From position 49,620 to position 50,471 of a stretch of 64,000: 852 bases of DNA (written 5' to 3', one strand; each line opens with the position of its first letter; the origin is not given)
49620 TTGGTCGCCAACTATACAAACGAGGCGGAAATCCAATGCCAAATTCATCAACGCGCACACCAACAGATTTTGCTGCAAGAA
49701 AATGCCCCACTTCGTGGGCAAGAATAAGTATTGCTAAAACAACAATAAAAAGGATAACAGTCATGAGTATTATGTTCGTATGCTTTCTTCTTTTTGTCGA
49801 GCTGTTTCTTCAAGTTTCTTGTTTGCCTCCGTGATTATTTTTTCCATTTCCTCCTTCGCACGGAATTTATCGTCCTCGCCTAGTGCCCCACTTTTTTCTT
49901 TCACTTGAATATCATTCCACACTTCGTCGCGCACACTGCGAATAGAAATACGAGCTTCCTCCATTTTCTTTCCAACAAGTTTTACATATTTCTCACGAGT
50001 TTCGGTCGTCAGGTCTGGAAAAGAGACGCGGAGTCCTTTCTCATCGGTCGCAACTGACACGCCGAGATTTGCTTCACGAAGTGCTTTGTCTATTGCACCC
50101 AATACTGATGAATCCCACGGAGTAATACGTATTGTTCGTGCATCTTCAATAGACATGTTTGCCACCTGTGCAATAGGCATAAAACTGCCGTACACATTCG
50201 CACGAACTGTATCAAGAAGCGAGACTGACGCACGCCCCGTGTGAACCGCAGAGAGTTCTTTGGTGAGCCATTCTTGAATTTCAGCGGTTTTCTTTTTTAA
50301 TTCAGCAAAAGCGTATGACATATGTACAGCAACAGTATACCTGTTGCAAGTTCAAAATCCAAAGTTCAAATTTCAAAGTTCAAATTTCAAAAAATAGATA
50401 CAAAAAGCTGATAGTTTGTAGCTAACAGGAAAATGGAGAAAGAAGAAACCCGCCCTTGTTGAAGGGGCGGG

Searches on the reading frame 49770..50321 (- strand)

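Call 28: search_protein_families(library=pfam, proteins=[window:49770-50321:-])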
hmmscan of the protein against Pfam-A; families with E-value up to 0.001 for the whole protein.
window:49770-50321:- (183 aa): 1 family
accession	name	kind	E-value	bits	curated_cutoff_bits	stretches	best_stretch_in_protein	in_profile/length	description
PF01765.24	RRF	-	1.4e-46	158.8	29.7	1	19-181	1-163/164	Ribosome recycling factor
